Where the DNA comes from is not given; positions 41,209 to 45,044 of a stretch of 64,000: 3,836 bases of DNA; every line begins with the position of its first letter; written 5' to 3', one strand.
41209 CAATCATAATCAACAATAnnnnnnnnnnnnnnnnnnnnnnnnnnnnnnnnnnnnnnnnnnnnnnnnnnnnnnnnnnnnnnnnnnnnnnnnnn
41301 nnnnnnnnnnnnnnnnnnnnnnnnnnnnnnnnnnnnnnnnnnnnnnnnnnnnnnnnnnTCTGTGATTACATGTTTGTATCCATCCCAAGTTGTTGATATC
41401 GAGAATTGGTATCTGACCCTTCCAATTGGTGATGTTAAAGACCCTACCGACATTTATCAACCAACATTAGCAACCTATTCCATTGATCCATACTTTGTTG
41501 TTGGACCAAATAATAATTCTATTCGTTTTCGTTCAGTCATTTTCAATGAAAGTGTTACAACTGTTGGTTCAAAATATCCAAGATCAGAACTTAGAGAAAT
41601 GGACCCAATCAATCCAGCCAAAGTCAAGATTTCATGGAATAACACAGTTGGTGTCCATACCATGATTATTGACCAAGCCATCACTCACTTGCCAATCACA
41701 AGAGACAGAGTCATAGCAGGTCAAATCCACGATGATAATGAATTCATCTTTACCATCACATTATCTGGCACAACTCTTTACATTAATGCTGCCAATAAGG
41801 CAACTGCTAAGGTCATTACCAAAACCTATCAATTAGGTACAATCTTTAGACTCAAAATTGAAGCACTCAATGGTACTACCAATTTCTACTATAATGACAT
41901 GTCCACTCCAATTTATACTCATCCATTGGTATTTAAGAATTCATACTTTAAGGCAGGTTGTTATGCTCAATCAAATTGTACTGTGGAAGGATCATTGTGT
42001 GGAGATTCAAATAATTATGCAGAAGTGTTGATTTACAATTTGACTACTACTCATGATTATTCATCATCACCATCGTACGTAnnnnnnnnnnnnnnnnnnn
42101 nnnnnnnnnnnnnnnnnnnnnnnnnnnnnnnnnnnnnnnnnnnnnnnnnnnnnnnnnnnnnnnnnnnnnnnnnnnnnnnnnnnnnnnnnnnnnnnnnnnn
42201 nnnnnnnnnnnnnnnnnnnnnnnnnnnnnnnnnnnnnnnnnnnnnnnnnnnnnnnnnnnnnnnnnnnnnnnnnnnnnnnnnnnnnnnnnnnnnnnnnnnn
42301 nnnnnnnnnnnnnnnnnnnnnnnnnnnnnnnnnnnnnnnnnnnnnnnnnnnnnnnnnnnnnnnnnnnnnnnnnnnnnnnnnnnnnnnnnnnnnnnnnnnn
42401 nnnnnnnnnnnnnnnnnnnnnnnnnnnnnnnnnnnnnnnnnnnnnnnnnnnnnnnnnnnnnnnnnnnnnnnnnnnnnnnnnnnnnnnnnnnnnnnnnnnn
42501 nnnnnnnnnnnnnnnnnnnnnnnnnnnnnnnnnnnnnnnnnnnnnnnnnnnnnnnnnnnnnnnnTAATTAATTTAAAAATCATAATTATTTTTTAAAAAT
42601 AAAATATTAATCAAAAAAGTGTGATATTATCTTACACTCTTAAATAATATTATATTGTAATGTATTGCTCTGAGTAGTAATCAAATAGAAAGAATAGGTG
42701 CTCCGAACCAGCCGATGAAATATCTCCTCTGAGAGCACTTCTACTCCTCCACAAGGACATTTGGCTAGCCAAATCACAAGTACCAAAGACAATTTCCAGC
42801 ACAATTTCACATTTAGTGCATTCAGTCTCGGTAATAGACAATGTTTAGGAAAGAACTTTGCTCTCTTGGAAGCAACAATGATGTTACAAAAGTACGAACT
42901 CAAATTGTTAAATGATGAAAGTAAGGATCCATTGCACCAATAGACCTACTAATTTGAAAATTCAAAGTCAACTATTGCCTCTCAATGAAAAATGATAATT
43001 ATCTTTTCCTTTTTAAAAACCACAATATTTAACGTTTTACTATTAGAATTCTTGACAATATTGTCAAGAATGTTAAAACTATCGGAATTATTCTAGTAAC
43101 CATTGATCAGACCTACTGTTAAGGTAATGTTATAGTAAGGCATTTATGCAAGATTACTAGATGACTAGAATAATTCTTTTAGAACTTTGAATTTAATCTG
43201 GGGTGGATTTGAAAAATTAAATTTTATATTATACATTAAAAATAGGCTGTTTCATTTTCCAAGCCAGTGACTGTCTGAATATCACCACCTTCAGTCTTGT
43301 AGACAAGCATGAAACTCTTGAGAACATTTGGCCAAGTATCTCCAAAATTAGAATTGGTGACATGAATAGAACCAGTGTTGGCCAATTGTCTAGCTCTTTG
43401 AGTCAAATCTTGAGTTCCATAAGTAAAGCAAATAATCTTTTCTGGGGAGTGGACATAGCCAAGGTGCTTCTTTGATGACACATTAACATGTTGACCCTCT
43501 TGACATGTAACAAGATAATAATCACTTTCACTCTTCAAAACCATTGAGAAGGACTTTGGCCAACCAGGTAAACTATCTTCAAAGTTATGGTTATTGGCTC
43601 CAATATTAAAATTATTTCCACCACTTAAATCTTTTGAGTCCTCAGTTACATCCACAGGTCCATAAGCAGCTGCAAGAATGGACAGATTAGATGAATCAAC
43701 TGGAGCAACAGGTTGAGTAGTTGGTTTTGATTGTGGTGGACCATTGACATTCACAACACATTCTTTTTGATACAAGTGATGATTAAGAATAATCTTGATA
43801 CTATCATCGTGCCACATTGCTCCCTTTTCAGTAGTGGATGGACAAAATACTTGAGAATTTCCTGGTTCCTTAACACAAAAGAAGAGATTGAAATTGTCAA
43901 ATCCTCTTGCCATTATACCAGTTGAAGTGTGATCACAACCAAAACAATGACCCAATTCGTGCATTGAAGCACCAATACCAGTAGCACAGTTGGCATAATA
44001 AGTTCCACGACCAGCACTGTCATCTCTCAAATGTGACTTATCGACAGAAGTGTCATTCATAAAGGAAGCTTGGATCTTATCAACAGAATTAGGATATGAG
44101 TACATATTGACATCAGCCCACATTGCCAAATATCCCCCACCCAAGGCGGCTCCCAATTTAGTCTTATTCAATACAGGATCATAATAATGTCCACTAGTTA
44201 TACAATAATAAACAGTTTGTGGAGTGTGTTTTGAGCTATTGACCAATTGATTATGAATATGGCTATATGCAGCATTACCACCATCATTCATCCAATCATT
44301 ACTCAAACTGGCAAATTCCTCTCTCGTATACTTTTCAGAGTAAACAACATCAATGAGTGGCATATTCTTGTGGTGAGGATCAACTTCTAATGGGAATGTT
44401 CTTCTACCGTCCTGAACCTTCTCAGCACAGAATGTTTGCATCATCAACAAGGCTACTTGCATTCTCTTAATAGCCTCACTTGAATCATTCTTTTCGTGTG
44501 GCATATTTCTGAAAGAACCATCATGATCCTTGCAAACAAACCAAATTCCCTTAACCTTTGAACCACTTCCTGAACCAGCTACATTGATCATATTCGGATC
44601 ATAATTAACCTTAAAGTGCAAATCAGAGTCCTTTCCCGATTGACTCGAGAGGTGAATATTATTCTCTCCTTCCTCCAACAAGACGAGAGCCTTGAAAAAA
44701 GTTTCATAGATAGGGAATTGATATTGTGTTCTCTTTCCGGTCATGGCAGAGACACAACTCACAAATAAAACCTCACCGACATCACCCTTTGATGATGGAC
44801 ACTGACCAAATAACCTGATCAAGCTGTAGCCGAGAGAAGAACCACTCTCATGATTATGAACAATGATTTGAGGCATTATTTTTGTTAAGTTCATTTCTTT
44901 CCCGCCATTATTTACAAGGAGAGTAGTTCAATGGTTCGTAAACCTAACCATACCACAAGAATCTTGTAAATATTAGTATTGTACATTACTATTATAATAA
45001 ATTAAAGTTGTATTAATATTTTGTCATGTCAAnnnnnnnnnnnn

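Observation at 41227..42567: PL7 alginate-lyase-like catalytic domain in a eukaryotic membrane or GPI protein: candidate horizontal acquisition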

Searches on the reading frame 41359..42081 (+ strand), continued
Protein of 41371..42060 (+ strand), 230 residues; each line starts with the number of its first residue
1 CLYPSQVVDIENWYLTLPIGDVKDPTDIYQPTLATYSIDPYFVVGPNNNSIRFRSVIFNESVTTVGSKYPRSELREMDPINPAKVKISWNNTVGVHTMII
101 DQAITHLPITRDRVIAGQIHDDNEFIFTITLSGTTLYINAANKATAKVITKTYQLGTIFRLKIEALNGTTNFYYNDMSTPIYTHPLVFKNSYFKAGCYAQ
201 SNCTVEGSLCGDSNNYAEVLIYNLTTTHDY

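Call 44: find_encoding_contigs(protein=P0130, flank=7000, max_places=2)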
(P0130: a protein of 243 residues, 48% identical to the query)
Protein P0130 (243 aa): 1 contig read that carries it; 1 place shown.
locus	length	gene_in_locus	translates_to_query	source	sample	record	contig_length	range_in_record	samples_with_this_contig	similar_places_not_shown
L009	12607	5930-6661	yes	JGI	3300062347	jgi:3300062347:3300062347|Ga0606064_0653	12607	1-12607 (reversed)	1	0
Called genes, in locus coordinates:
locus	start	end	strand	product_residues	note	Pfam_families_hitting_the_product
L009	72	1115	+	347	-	PF25210:Kelch_FKB95 (faint), PF13415:Beta-prop_FBX42, PF24681:Kelch_KLHDC2_KLHL20_DRC7, PF01344:Kelch_1 (faint), PF24981:Beta-prop_ATRN-LZTR1 (weak)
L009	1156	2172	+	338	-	PF13415:Beta-prop_FBX42, PF13854:Kelch_HCF, PF24681:Kelch_KLHDC2_KLHL20_DRC7, PF13964:Beta-prop_Calicin (weak), PF24981:Beta-prop_ATRN-LZTR1, PF01344:Kelch_1 (weak), PF13415:Beta-prop_FBX42, PF24981:Beta-prop_ATRN-LZTR1, +2 more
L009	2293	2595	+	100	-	-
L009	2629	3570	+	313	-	-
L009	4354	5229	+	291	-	PF00076:RRM_1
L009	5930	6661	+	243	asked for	PF08787:Alginate_lyase2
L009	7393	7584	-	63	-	-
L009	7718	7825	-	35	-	-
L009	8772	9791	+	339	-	PF01370:Epimerase, PF05368:NmrA (faint), PF07993:NAD_binding_4 (faint), PF08338:DUF1731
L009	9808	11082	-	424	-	PF03006:HlyIII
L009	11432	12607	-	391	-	PF01551:Peptidase_M23 (weak)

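Call 56: predict_structure(alignment_id=A1)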
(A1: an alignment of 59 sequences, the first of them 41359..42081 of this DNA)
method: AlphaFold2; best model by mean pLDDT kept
length: 241 residues; sequences in the alignment: 59
mean_pLDDT: 95.7   pTM: 0.91
mean pLDDT of the five models: 95.7, 95.7, 95.2, 95.2, 95.1
residues with pLDDT >= 90: 226; 70-90: 7; 50-70: 6; < 50: 2
segments of 3 or more residues with pLDDT < 50: none
pLDDT, mean of each block of 10 residues (from residue 1): 82 98 97 98 98 98 94 98 97 97 99 98 96 99 93 98 99 98 98 98 98 97 99 78 39
secondary structure, 60 per line:
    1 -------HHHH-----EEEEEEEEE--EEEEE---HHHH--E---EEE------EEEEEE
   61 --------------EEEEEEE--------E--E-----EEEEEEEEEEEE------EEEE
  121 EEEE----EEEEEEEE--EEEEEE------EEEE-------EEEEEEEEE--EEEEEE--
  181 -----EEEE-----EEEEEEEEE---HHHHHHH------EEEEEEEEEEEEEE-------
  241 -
elements in order: H8-11 E17-25 E28-32 H36-39 E46-48 E55-60 E75-81 E99-110 E117-124 E129-136 E139-144 E151-154 E162-170 E173-178 E186-189 E195-203 H207-213 E220-233

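Call 59: fold_search(model_id=the predicted structure, library=pdb)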
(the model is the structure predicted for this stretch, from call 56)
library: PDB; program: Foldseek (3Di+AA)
matches with E <= 10: 1683; with E <= 0.001: 324
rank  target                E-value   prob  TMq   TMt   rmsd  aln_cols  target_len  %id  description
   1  1uai                  1.3e-28  1.00  0.88  0.95   1.6       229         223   38  Crystal Structure of the Alginate Lyase from Corynebacterium sp. (released 2004-07-27)
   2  5zqi                  8.6e-27  1.00  0.84  0.93   1.8       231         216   41  Alginate lyase AlgAT5 from Polysaccharide Lyase family 7 (released 2019-04-24)
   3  5xnr                  9.8e-23  1.00  0.85  0.54   2.5       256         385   31  Truncated AlyQ with CBM32 and alginate lyase domains (released 2018-06-13)
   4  2cws                  6.0e-17  1.00  0.75  0.80   3.4       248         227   23  Crystal structure at 1.0 A of alginate lyase A1-II', a member of polysaccharide lyase family-7 (released 2005-11-15)
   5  2zaa_A                2.1e-16  1.00  0.75  0.78   3.1       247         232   22  Crystal Structure of Family 7 Alginate Lyase A1-II' H191N/Y284F in Complex with Substrate (GGMG) (released 2008-05-27)
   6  2zac_A                2.2e-16  1.00  0.76  0.80   2.8       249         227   23  Crystal Structure of Family 7 Alginate Lyase A1-II' Y284F in Complex with Product (MMG) (released 2008-05-27)
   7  2zab_A                3.0e-16  1.00  0.75  0.80   3.1       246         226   22  Crystal Structure of Family 7 Alginate Lyase A1-II' Y284F in Cmplex with Product (GGG) (released 2008-05-27)
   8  8wok_A                8.3e-16  1.00  0.75  0.66   4.7       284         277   20  Crystal structure of PL7 family alginate lyase AlyMc (released 2024-10-16)
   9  8wok_B                9.7e-16  1.00  0.75  0.66   4.7       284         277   21  Crystal structure of PL7 family alginate lyase AlyMc (released 2024-10-16)
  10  4ozx                  1.8e-15  1.00  0.74  0.64   5.0       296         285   18  Crystal Structure of the alginate lyase from Klebsiella pneumoniae (released 2015-03-04)
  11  2za9                  2.6e-15  1.00  0.76  0.80   3.1       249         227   22  Crystal Structure of Alginate lyase A1-II' N141C/N199C (released 2008-05-27)
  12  3zpy_B                4.9e-15  1.00  0.72  0.71   4.3       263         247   22  Crystal structure of the marine PL7 alginate lyase AlyA1 from Zobellia galactanivorans (released 2013-06-26)
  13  2z42                  7.5e-15  1.00  0.77  0.79   2.8       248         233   23  Crystal Structure of Family 7 Alginate Lyase A1-II' from Sphingomonas sp. A1 (released 2008-05-27)
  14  3zpy_A                1.1e-14  1.00  0.73  0.71   4.1       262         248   22  Crystal structure of the marine PL7 alginate lyase AlyA1 from Zobellia galactanivorans (released 2013-06-26)
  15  7nde                  1.2e-14  1.00  0.77  0.80   3.7       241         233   22  Trichoderma parareesei PL7A beta-glucuronan lyase (released 2022-03-02)
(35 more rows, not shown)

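Call 63: find_related_loci(query=A1, collection=viral_contigs, flank=6000)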
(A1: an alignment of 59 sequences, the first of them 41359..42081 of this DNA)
Query A1 (241 aa) in viral_contigs; peptide patterns used: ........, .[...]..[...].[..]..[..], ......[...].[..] (x = any residue, [..] = any of these).
64 stretches matched a pattern; 18 encode a relative of the query (tblastn E <= 1e-3); 18 distinct loci.
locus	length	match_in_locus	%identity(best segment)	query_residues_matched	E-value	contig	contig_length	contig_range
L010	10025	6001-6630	39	8-232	6e-44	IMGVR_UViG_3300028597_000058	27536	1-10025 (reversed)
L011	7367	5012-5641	39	8-232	6e-44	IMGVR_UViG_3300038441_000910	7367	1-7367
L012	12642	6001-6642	39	8-232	2e-41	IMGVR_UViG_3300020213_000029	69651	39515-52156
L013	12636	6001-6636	35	8-232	3e-35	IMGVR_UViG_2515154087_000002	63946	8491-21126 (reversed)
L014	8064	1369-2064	34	4-233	1e-34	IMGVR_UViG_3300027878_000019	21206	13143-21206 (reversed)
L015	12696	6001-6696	33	4-233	1e-32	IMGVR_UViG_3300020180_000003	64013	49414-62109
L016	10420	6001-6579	35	8-206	6e-27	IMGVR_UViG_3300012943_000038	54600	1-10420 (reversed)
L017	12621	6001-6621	30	12-239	8e-25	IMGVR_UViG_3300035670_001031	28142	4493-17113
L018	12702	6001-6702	33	8-232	8e-25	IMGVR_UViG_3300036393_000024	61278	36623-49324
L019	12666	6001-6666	33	11-232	3e-25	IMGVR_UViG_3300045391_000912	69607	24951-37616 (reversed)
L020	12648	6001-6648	31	18-239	1e-23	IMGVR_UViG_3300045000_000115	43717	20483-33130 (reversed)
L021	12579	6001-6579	30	38-232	6e-23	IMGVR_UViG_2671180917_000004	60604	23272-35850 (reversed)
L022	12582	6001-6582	32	37-232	3e-21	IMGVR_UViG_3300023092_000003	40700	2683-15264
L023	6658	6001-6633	27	30-232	4e-19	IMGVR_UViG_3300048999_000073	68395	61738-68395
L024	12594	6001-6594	29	37-232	1e-18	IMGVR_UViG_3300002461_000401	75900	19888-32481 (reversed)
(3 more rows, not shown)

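Call 64: find_encoding_contigs(protein=P0238, flank=3000, max_places=3)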
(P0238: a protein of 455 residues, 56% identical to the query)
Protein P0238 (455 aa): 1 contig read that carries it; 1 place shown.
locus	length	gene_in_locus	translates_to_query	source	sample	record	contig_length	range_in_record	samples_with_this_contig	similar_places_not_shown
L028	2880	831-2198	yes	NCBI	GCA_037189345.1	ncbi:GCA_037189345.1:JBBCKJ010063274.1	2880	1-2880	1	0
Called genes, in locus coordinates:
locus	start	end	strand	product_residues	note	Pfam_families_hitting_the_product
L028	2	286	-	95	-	?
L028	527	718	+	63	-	-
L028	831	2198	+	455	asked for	-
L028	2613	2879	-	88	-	?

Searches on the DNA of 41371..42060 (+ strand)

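Call 74: search_rna_families(sources=[L006, L007, L009, L003], threshold=gathering)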
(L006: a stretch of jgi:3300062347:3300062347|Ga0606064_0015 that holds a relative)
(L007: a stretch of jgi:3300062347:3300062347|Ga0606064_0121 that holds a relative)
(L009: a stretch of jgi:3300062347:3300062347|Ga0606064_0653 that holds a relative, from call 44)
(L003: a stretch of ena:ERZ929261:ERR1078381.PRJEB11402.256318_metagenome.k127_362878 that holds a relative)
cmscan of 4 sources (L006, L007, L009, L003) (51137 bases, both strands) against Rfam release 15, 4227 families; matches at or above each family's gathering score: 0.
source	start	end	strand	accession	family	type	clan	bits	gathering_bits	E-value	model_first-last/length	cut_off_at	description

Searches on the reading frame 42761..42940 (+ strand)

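Call 25: search_protein_families(library=pfam, proteins=[window:42761-42940:+], max_evalue=0.01)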
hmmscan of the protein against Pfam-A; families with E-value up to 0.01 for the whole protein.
window:42761-42940:+ (60 aa): 1 family
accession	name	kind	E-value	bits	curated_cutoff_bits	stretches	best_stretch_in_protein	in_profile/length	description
PF00067.27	p450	-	2.3e-08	33.7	22.8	1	9-56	392-443/462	Cytochrome P450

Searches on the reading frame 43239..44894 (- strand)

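Call 25: search_protein_families(library=pfam, proteins=[window:43239-44894:-], max_evalue=0.01)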
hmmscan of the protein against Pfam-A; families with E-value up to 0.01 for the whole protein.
window:43239-44894:- (552 aa): 2 families
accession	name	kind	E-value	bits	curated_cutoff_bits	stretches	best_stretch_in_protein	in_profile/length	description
PF12044.14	Metallopep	-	1.5e-59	202.1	27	1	9-378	1-390/427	Putative peptidase family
PF13688.12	Reprolysin_5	-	0.0022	18.7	27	1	300-327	135-162/196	Metallo-peptidase family M12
